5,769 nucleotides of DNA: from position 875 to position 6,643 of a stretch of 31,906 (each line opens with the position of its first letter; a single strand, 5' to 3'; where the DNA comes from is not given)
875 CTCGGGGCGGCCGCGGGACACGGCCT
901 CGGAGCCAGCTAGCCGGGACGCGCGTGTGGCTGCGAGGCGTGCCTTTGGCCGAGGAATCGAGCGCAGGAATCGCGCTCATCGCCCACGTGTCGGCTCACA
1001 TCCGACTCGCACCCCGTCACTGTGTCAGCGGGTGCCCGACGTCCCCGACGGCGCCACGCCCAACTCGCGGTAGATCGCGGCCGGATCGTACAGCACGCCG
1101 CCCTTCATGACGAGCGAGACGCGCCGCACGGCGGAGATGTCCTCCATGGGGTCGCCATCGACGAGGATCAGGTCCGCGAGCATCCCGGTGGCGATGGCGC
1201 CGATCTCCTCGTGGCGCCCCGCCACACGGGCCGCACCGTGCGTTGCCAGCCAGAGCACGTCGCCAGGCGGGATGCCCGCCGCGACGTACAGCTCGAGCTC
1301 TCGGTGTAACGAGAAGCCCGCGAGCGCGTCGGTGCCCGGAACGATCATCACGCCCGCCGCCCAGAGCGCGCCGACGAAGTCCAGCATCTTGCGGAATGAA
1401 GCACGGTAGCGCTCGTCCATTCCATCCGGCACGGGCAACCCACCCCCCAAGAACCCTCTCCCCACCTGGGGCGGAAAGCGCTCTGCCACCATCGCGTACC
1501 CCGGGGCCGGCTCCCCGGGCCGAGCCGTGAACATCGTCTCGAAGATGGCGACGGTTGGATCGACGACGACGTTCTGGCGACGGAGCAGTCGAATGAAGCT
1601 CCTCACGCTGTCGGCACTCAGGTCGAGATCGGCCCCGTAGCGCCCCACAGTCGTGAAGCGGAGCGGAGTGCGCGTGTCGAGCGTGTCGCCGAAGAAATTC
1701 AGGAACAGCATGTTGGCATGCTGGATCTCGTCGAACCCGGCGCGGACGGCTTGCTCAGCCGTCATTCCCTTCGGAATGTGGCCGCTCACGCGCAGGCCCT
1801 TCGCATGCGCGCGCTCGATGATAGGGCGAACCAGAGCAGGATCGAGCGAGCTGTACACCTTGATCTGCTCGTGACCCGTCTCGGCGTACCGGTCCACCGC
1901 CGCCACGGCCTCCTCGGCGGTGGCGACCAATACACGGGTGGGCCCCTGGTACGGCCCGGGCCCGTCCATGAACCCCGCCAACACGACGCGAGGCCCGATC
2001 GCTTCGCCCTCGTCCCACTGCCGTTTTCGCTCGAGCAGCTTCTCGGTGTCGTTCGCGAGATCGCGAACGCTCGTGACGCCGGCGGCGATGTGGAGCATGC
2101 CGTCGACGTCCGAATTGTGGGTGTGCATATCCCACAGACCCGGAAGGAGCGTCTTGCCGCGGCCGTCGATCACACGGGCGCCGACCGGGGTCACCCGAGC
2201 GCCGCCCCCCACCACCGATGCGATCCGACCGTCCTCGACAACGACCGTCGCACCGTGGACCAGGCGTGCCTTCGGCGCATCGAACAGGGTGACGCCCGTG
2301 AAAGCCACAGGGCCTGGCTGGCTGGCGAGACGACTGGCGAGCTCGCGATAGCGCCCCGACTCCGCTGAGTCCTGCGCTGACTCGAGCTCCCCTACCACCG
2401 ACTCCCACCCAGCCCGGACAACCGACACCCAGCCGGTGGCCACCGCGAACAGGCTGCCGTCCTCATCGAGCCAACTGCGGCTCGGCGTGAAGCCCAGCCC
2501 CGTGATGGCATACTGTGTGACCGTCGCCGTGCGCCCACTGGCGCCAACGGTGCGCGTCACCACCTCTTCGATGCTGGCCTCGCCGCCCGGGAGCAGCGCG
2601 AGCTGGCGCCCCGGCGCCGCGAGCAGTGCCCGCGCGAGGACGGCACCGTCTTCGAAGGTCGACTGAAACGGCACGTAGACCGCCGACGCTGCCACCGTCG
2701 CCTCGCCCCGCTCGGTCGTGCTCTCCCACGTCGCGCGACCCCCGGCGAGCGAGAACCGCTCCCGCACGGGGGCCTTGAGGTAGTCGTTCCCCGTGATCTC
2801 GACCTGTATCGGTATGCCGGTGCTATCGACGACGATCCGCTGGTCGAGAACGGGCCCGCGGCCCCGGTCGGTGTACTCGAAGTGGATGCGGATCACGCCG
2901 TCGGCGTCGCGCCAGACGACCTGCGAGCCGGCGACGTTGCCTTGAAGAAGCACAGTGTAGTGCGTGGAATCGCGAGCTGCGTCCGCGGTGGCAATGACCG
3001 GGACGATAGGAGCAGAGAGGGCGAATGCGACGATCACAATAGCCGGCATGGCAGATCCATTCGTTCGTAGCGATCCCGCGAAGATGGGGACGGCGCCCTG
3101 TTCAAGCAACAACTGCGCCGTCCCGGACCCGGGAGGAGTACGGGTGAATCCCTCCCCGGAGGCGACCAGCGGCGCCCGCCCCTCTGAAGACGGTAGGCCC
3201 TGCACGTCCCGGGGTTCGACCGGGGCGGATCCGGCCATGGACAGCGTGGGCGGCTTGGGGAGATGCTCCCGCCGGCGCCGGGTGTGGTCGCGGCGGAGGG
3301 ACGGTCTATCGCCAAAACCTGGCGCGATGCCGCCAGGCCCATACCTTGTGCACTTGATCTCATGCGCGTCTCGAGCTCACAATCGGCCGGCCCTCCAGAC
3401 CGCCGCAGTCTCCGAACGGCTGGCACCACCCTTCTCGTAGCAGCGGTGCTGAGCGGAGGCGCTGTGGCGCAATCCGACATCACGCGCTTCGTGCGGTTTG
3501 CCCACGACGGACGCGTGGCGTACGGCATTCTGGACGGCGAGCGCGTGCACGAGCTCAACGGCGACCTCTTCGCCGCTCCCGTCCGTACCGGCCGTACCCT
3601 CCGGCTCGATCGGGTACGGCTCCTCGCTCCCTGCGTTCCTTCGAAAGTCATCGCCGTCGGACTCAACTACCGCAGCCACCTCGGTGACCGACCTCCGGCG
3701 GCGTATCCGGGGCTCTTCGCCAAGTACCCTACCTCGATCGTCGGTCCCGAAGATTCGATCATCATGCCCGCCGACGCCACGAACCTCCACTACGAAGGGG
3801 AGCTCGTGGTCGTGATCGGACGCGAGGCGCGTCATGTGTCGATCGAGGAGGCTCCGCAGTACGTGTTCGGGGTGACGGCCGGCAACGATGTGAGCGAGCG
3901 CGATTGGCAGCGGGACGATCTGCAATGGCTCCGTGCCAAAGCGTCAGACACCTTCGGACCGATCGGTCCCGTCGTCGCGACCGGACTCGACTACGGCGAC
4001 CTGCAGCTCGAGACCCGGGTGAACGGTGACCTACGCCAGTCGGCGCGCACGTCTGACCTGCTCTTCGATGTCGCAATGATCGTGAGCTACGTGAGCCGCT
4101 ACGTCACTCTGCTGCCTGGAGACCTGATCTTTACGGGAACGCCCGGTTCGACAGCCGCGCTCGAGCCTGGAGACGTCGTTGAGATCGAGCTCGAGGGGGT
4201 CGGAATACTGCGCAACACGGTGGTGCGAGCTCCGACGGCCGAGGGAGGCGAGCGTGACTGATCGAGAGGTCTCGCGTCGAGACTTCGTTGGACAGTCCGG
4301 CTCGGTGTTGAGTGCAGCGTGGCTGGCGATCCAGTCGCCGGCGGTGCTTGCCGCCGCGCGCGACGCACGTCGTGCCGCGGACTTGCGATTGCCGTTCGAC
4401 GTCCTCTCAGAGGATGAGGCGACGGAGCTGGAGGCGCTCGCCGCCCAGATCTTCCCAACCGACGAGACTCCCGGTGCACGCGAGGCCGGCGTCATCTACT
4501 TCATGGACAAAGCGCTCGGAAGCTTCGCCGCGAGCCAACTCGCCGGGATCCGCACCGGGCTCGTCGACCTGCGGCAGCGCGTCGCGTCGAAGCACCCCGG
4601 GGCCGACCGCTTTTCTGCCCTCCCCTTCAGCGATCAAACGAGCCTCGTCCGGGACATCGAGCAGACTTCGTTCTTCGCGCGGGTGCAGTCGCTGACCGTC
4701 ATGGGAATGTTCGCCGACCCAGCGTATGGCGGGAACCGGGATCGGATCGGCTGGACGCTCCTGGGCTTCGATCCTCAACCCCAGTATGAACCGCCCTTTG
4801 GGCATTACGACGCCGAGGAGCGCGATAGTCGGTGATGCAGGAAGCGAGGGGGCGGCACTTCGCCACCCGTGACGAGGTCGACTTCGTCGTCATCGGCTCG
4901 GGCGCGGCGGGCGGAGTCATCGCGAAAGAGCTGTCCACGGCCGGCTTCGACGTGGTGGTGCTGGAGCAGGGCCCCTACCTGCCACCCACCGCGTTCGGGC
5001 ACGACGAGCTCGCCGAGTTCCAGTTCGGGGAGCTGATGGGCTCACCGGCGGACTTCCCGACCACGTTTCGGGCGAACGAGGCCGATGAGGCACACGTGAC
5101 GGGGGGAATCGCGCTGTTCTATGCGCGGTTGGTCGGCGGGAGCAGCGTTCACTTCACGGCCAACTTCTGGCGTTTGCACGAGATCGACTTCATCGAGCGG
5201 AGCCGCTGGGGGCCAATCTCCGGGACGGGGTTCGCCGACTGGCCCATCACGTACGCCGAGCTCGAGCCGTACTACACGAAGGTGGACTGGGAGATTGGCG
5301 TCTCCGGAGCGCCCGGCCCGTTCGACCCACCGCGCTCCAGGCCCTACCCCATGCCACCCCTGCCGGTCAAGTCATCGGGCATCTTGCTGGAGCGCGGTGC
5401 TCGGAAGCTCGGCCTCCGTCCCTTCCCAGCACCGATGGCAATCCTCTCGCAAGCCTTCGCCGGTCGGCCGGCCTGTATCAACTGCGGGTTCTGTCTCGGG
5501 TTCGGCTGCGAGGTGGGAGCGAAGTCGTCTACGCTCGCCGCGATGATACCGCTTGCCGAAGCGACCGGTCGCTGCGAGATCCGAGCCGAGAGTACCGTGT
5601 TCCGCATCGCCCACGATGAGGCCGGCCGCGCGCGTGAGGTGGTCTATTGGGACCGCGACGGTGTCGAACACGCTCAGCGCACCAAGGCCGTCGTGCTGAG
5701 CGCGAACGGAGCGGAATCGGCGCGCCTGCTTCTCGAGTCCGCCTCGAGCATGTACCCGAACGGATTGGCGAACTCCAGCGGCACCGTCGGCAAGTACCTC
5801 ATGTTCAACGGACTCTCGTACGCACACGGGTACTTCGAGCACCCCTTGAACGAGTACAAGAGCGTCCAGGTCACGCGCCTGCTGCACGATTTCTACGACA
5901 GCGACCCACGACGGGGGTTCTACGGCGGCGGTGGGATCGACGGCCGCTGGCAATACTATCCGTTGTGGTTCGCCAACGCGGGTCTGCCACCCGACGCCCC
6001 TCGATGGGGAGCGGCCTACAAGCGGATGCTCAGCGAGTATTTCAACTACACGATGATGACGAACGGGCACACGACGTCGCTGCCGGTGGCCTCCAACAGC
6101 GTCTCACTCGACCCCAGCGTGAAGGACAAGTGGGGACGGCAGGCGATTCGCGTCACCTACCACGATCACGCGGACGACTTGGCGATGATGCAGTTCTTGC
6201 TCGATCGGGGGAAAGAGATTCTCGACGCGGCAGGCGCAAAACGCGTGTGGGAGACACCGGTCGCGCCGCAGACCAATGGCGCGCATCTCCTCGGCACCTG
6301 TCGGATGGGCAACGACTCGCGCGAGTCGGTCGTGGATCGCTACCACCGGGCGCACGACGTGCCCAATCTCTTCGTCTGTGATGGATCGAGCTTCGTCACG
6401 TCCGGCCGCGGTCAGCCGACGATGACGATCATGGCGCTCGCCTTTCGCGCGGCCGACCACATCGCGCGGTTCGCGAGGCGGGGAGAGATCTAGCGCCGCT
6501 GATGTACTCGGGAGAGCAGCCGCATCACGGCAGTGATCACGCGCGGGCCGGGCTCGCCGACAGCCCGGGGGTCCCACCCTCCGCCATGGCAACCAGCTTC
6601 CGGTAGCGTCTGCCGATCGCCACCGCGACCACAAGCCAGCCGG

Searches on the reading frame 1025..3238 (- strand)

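Call 88: search_protein_families(library=pfam, proteins=[window:1025-3238:-], max_evalue=0.00001)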
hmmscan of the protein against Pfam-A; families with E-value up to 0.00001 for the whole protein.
window:1025-3238:- (737 aa): 2 families
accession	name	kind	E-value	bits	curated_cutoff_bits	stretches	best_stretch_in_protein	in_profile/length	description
PF01979.26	Amidohydro_1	-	1.4e-15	57.9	25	1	624-715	237-343/345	Amidohydrolase family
PF07969.17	Amidohydro_3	-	1.2e-08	35.4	29.7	0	656-714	407-468/472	Amidohydrolase family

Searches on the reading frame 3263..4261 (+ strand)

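Call 88: search_protein_families(library=pfam, proteins=[window:3263-4261:+], max_evalue=0.00001)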
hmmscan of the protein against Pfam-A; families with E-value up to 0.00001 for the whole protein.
window:3263-4261:+ (332 aa): 2 families
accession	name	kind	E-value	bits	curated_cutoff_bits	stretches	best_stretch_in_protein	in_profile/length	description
PF01557.24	FAA_hydrolase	-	2.2e-64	217.5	23.9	1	128-321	1-214/214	Fumarylacetoacetate (FAA) hydrolase C-terminal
PF10370.14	Rv2993c-like_N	-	3e-18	66.9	21.3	1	75-123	2-50/50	Rv2993c-like, N-terminal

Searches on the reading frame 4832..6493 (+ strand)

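Call 88: search_protein_families(library=pfam, proteins=[window:4832-6493:+], max_evalue=0.00001)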
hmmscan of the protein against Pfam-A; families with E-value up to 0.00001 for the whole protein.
window:4832-6493:+ (553 aa): 3 families
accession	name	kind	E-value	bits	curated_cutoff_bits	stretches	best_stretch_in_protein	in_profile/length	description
PF05199.19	GMC_oxred_C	-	1.3e-25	91.1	24.6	1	418-537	1-139/139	GMC oxidoreductase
PF01266.30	DAO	-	3.6e-07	30.5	27.9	0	17-50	1-34/353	FAD dependent oxidoreductase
PF00890.30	FAD_binding_2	-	4.3e-07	29.9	20.4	0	17-49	1-33/414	FAD binding domain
